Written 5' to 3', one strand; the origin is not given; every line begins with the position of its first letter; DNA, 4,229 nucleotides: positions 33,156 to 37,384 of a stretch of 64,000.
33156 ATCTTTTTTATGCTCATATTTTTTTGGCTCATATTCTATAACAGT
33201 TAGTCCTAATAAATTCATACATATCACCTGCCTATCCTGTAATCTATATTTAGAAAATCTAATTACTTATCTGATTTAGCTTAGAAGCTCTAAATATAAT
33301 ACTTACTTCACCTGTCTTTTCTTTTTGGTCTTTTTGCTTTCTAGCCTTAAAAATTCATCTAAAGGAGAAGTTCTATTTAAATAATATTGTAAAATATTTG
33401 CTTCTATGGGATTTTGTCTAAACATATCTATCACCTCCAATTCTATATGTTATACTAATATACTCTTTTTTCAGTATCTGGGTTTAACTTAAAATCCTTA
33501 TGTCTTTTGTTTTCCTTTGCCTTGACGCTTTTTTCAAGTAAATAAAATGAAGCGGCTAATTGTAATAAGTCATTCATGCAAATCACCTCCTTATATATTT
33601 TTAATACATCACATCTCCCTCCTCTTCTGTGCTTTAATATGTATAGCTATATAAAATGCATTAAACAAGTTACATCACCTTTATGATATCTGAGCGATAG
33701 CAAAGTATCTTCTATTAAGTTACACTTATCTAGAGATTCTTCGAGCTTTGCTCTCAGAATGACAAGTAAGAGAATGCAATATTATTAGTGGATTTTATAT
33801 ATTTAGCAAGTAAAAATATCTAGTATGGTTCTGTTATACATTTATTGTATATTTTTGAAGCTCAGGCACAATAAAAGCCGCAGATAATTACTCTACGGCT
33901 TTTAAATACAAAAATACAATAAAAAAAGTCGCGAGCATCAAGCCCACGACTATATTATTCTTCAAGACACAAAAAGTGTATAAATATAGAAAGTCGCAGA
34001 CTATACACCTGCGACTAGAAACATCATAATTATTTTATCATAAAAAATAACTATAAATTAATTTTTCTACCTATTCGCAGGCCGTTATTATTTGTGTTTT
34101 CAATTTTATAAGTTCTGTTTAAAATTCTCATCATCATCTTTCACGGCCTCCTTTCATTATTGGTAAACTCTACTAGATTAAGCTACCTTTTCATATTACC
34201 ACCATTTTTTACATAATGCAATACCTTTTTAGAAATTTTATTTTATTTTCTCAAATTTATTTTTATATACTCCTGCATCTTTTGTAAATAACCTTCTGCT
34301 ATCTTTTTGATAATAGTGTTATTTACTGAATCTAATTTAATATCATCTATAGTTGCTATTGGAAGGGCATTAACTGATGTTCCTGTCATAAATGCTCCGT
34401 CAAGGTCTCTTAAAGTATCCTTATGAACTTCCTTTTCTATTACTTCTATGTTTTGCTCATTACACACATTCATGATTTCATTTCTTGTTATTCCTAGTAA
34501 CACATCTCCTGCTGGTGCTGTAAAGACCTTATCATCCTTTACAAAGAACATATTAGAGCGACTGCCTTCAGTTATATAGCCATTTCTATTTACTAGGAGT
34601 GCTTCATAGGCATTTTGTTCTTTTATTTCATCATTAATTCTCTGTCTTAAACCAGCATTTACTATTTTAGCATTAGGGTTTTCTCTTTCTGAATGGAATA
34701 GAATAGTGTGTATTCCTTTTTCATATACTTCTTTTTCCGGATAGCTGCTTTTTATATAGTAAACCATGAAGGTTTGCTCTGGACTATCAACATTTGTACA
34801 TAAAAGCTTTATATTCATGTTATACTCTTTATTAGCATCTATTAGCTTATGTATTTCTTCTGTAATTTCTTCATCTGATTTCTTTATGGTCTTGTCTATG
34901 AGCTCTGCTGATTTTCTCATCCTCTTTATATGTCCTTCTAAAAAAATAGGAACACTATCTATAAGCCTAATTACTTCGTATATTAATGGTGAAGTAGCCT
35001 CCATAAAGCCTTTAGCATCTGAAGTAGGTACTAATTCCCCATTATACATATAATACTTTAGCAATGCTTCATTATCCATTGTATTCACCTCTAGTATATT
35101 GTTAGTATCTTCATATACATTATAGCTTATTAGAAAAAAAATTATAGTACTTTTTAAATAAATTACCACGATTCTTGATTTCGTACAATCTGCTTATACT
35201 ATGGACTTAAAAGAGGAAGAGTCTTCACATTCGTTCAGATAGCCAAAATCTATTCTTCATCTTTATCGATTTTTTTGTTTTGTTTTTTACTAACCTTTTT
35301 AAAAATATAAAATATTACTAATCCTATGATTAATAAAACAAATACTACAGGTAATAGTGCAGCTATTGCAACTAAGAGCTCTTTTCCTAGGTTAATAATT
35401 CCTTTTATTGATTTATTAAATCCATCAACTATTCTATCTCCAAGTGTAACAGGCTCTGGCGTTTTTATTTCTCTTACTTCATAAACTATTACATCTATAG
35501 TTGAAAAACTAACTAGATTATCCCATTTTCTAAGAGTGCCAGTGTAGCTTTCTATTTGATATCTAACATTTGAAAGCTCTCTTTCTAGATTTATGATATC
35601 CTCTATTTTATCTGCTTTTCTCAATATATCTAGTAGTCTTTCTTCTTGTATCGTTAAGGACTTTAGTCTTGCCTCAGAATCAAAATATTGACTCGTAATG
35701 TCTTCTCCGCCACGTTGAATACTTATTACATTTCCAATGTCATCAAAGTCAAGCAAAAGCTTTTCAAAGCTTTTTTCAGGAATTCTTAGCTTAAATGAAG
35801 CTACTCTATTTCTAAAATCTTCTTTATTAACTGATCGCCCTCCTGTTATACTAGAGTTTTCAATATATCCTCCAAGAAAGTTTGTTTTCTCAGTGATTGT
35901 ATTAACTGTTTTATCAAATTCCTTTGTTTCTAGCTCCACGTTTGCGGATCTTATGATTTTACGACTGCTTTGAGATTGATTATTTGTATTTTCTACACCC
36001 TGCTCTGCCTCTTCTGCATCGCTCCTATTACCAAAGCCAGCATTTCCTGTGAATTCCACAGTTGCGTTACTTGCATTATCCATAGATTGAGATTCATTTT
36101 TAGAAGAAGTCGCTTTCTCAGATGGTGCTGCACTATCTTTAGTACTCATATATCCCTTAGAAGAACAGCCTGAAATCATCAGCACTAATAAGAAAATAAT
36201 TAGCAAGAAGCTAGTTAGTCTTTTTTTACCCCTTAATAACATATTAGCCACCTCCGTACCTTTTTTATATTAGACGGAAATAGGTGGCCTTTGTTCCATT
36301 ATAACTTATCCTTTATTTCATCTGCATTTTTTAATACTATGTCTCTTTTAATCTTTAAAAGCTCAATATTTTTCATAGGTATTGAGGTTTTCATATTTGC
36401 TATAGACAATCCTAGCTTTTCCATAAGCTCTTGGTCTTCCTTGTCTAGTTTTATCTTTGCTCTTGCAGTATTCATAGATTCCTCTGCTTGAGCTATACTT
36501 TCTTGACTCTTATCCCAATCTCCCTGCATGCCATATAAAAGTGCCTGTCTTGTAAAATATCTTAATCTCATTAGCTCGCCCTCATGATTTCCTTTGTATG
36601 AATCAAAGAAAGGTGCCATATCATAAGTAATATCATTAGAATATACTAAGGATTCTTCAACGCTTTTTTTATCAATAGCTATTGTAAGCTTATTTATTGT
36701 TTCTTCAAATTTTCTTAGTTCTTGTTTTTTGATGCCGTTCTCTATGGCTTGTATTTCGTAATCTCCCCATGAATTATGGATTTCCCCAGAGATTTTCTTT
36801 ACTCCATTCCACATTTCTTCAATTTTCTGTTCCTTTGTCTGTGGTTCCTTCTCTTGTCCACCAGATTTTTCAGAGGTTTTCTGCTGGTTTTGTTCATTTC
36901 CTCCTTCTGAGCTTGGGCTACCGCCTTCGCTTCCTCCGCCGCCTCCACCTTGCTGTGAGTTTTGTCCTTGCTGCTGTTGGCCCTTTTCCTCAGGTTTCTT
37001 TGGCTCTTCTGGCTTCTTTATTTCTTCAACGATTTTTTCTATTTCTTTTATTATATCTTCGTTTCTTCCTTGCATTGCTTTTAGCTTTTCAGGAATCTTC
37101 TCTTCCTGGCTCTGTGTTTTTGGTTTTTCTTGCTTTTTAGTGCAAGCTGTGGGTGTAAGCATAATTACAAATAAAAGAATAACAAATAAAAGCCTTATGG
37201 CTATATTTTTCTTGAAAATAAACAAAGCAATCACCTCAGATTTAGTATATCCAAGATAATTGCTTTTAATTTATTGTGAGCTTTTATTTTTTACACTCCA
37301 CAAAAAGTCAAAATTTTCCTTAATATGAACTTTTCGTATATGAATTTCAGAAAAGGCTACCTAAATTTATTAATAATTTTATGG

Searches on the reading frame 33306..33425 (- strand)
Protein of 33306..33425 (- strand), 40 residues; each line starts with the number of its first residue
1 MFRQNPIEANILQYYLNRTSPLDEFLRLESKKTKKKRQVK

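Call 26: search_protein_families(library=pfam, proteins=[window:33306-33425:-], max_evalue=10)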
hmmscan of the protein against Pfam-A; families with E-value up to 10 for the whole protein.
seq(40 aa): 1 family
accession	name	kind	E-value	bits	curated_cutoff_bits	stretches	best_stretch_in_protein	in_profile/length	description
PF05814.16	Ac76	-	0.1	13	22.5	1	13-39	43-69/83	Orf76 (Ac76)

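Call 80: find_homologous_proteins(query=A3, max_evalue=0.01)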
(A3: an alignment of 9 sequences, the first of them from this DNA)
Query A3 (9 sequences) (40 aa, profile of the alignment): 13 proteins with E <= 0.01 among 14 candidates.
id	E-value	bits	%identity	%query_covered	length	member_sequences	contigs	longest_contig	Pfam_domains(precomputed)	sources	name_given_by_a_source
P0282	3.6e-12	64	67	90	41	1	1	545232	-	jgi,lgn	-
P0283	6.0e-11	60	55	50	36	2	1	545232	-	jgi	-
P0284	1.1e-10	59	78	90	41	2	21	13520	-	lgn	-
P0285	9.7e-10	56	100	100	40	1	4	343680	-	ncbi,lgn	-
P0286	1.5e-9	55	43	70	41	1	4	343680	-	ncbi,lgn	-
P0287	6.1e-9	53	48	53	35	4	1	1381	-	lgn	-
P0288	8.3e-9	53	-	-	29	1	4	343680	-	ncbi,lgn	-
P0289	3.9e-8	51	-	-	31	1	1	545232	-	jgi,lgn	-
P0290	4.9e-8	50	-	-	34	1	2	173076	-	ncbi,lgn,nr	ncbi:hypothetical protein DW1_0668 [Proteiniborus sp. DW1]|nr:hypothetical protein DW1_0668 [Protein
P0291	6.1e-6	44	45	55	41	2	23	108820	-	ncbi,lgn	ncbi:hypothetical protein [Proteiniborus sp.]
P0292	1.4e-5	43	-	-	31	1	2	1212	-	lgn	-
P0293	1.9e-4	39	-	-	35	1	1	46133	-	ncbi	-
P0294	5.7e-4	37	33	85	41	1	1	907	-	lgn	-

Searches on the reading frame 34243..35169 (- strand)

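Call 8: search_protein_families(library=pfam, proteins=[window:34243-35169:-], max_evalue=0.001)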
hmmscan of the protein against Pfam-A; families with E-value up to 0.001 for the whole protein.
window:34243-35169:- (308 aa): 1 family
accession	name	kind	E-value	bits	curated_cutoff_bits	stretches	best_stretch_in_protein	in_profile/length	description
PF01063.24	Aminotran_4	-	2e-48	165.6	28.5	1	63-274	2-223/223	Amino-transferase class IV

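Call 35: search_protein_families(library=ncbifam, proteins=[window:34243-35169:-], max_evalue=0.001)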
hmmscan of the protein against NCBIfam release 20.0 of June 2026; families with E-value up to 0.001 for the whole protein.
window:34243-35169:- (308 aa): 20 families
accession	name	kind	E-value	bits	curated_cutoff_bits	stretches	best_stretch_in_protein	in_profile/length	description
NF005146.0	PRK06606.1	equivalog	1.1e-34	119.8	279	1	42-299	11-293/307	branched-chain amino acid transaminase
TIGR01122.1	ilvE_I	equivalog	7.4e-32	110.7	245.55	1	42-299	2-285/298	branched-chain-amino-acid transaminase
NF005209.0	PRK06680.1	subfamily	3.3e-31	108.2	320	1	42-299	7-282/286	D-amino-acid transaminase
TIGR01121.1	D_amino_aminoT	equivalog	6.6e-31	107.5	277.45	1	63-293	29-270/276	D-amino-acid transaminase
NF006185.0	PRK08320.1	subfamily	6.6e-27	94.4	363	1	63-297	32-282/292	branched-chain amino acid aminotransferase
NF005726.0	PRK07544.1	equivalog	5.2e-25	88.1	396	1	42-300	15-290/295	branched-chain amino acid aminotransferase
NF005800.0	PRK07650.1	equivalog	1.2e-23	83.8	308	1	63-303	30-281/290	aminodeoxychorismate lyase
NF009126.0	PRK12479.1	equivalog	4.2e-23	82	518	1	62-294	32-280/299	branched-chain-amino-acid transaminase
NF009066.0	PRK12400.1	equivalog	9.3e-20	71.2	538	1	62-296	35-280/290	D-amino-acid transaminase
NF009896.0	PRK13356.1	equivalog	6.4e-18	64.8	262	1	62-295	36-280/287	branched-chain amino acid aminotransferase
NF005888.0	PRK07849.1-3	equivalog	5.7e-17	61.6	273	1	63-292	42-286/298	aminodeoxychorismate lyase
TIGR03461.1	pabC_Proteo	equivalog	3.5e-16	59.2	176.85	1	178-282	148-253/262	aminodeoxychorismate lyase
NF004761.0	PRK06092.1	equivalog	2e-15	56.7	260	1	178-281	150-254/268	aminodeoxychorismate lyase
NF006734.0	PRK09266.1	subfamily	1.1e-13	51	202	1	78-295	46-263/270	hypothetical protein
NF009897.0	PRK13357.1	equivalog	5.1e-10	38.7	307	1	196-277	229-317/358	branched-chain amino acid aminotransferase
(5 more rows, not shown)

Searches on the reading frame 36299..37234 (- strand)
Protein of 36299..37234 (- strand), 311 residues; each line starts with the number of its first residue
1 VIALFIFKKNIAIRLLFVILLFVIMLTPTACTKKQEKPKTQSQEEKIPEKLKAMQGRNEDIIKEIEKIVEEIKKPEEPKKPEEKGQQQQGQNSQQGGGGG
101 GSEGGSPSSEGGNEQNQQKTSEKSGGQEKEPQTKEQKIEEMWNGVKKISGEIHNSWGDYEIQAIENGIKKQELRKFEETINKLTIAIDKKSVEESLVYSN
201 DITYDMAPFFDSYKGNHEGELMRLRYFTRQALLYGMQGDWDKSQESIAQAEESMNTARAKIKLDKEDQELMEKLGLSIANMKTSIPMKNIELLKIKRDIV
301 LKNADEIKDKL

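Call 8: search_protein_families(library=pfam, proteins=[window:36299-37234:-], max_evalue=0.001)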
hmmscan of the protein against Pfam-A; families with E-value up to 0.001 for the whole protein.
window:36299-37234:- (311 aa): 1 family
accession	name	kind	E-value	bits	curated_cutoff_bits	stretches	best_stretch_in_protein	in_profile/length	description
PF19745.5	FUT8_N_cat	-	7e-05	22.2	27.6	1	9-171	9-157/499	Alpha-(1,6)-fucosyltransferase N- and catalytic domains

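Call 35: search_protein_families(library=ncbifam, proteins=[window:36299-37234:-], max_evalue=0.001)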
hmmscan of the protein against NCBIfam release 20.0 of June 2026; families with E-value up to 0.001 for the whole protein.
window:36299-37234:- (311 aa): 1 family
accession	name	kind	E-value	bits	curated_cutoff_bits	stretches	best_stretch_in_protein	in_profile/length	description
NF047408.1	SA0632_fam_LP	equivalog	0.00039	20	70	1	17-77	6-64/68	SA0632 family lipoprotein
